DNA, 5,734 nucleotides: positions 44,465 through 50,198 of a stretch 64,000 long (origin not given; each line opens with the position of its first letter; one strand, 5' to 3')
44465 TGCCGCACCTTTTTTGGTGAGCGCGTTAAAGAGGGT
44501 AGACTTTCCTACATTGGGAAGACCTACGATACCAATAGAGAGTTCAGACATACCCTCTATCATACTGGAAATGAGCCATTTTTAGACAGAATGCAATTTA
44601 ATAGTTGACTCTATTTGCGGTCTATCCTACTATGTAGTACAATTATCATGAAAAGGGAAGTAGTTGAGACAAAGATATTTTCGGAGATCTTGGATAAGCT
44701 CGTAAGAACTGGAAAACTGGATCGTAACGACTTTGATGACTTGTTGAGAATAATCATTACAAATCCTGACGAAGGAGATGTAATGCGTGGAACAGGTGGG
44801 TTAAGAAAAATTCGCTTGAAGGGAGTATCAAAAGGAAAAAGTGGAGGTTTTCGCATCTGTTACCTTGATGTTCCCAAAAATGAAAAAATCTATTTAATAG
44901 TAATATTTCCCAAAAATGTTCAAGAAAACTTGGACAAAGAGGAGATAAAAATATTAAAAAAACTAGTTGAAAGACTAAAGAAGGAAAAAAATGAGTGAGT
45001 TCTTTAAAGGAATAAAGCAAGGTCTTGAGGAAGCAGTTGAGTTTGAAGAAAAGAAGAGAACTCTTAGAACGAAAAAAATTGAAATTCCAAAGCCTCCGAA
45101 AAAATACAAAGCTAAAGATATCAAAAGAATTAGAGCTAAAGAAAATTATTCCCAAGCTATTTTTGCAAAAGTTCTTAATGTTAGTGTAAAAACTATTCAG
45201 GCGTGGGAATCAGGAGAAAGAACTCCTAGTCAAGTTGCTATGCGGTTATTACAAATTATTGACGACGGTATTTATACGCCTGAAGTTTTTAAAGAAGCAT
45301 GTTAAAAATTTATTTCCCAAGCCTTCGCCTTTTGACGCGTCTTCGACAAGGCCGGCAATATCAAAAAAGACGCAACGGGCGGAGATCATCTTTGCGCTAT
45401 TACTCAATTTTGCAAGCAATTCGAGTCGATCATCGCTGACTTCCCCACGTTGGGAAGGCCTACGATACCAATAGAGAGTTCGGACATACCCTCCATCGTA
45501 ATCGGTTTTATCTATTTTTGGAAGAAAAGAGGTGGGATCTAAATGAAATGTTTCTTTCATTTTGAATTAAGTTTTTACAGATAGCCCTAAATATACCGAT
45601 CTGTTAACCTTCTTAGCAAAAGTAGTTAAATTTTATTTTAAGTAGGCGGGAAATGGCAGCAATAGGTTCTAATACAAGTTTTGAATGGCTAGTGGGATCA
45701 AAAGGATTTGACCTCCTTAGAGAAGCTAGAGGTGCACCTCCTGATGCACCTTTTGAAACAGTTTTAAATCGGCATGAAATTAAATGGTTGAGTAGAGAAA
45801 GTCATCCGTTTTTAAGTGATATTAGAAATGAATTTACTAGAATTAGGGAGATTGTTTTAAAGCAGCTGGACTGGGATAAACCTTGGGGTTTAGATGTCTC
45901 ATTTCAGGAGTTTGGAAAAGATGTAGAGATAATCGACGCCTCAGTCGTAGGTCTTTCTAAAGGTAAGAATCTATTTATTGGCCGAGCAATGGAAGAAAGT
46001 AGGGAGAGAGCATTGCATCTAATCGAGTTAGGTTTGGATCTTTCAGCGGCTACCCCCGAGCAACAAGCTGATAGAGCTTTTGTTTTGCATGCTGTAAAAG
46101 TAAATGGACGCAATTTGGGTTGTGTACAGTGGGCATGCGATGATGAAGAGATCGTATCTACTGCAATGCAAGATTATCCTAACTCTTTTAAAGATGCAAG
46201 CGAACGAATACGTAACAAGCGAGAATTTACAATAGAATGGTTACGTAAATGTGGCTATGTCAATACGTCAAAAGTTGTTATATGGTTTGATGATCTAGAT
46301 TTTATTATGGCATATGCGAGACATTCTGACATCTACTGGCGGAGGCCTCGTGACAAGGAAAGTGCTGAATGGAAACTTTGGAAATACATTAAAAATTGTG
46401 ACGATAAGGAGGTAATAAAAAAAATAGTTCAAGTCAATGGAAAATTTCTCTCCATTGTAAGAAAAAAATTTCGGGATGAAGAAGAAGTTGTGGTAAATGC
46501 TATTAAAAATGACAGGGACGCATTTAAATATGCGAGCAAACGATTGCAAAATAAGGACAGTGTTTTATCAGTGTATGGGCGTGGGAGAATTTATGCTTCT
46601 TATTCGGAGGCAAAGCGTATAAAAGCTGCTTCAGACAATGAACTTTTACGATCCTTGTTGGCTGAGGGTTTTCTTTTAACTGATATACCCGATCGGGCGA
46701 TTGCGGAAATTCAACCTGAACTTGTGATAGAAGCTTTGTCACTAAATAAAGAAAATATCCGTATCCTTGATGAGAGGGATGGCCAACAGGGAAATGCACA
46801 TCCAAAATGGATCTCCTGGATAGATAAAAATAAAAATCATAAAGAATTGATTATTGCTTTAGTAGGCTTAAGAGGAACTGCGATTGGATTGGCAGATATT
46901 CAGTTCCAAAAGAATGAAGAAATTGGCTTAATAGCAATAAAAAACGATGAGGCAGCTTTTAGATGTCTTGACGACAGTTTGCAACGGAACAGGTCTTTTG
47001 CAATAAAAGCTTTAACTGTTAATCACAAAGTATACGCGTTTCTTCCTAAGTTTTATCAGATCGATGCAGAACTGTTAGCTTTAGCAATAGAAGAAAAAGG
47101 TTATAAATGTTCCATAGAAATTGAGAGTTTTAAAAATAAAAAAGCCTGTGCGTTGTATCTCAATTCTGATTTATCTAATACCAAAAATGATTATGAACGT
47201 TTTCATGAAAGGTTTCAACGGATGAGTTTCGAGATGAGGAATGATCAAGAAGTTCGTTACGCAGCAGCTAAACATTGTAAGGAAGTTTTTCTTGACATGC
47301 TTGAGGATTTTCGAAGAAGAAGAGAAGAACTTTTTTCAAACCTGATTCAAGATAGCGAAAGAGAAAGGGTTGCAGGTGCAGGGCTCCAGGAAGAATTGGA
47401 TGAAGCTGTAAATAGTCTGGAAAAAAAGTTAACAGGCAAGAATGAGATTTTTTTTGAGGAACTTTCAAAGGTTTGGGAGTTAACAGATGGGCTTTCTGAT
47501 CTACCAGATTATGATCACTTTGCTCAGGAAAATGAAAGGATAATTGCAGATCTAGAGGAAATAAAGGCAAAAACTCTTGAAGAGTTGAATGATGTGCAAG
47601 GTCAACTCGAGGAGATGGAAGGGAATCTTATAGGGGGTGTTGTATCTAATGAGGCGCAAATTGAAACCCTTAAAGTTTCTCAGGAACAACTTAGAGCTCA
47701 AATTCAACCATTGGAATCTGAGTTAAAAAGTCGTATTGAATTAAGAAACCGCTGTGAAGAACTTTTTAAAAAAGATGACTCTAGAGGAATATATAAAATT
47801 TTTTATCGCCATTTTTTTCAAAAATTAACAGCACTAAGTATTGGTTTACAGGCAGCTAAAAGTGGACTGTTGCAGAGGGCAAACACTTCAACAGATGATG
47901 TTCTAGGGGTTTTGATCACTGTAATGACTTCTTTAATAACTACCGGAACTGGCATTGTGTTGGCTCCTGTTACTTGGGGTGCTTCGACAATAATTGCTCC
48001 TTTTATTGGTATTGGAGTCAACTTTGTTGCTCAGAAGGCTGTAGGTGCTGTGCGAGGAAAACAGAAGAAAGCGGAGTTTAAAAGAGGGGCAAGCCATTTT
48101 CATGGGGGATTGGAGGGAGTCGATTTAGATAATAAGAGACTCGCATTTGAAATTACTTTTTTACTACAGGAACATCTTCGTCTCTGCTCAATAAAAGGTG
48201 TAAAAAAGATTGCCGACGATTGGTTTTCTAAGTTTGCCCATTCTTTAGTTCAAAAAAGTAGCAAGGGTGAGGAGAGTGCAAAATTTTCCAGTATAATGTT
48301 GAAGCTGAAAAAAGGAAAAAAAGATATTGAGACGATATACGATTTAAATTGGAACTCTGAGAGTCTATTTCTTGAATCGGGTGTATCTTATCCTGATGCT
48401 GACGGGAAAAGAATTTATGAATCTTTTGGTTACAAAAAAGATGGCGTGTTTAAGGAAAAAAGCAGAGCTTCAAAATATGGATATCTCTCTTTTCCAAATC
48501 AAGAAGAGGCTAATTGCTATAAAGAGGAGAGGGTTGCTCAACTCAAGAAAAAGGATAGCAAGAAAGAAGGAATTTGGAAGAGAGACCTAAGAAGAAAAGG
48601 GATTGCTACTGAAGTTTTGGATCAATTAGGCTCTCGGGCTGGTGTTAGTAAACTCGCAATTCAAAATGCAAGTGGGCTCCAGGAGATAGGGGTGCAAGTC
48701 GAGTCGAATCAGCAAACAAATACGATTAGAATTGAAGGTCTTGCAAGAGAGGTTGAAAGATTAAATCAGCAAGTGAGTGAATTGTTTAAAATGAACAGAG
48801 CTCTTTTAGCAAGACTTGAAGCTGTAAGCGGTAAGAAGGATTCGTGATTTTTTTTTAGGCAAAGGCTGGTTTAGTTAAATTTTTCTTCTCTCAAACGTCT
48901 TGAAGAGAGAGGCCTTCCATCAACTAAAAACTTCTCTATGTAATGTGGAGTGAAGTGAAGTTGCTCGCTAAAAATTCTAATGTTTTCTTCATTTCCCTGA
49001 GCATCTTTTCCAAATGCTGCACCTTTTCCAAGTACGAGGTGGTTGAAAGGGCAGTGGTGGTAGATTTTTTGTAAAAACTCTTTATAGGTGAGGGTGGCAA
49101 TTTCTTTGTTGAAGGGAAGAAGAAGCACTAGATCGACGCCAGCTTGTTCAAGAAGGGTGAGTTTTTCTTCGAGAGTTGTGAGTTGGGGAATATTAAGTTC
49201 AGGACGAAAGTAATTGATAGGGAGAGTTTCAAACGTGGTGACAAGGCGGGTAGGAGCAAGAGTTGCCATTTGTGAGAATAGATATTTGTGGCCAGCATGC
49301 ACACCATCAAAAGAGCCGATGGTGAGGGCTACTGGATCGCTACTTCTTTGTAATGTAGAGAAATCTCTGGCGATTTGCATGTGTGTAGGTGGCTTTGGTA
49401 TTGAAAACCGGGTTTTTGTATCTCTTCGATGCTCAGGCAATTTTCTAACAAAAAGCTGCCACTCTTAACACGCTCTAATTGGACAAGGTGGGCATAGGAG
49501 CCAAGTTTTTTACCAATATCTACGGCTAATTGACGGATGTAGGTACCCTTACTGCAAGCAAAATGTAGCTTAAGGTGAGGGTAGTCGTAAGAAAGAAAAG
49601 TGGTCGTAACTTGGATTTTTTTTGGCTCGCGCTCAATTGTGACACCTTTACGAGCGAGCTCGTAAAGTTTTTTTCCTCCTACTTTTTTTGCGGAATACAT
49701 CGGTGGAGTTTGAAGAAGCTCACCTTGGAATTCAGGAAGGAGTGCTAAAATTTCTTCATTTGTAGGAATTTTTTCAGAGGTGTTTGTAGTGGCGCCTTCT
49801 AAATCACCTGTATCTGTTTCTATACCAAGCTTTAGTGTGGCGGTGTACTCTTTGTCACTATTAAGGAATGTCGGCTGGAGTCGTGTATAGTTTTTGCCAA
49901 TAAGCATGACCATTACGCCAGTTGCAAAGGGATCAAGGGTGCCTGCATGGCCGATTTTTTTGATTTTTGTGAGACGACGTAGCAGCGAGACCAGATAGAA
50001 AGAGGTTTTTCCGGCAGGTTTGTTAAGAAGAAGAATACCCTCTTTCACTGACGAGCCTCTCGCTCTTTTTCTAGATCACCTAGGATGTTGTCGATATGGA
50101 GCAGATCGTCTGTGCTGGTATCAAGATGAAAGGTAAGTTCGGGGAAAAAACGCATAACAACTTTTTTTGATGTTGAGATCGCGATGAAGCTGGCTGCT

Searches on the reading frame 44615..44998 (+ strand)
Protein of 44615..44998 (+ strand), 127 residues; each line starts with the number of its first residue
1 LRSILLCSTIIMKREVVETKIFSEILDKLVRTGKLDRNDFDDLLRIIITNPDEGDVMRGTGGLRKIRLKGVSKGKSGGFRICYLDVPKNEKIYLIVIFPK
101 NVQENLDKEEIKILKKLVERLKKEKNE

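Call 96: search_protein_families(library=pfam, proteins=[window:44615-44998:+], max_evalue=0.01)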
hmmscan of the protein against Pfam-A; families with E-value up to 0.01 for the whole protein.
window:44615-44998:+ (127 aa): 2 families
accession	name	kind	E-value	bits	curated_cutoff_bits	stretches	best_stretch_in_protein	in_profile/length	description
PF06296.18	RelE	-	6.4e-08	33.3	27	1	60-124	40-103/120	RelE toxin of RelE / RelB toxin-antitoxin system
PF15781.12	ParE-like_toxin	-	0.0031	17.9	28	1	16-99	1-78/87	ParE-like toxin of type II bacterial toxin-antitoxin system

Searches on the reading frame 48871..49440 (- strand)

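Call 63: search_protein_families(library=pfam, proteins=[window:48871-49440:-], max_evalue=0.1)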
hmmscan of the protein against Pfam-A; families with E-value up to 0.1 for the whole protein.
window:48871-49440:- (189 aa): 2 families
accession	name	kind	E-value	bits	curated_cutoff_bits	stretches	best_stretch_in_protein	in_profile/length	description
PF06574.18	FAD_syn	-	1.2e-33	116.6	27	1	33-181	4-157/158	FAD synthetase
PF01467.32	CTP_transf_like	-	0.00067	20.3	21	1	39-111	1-69/133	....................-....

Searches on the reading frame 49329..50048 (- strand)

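Call 63: search_protein_families(library=pfam, proteins=[window:49329-50048:-], max_evalue=0.1)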
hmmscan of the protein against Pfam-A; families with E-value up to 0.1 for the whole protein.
window:49329-50048:- (239 aa): 2 families
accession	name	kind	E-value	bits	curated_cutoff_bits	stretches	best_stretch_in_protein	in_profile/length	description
PF01509.24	TruB_N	-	7e-50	169.7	27.3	1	24-171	1-149/149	TruB family pseudouridylate synthase (N terminal domain)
PF16198.10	TruB_C_2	-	3.3e-08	34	29.3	1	172-212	1-41/66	tRNA pseudouridylate synthase B C-terminal domain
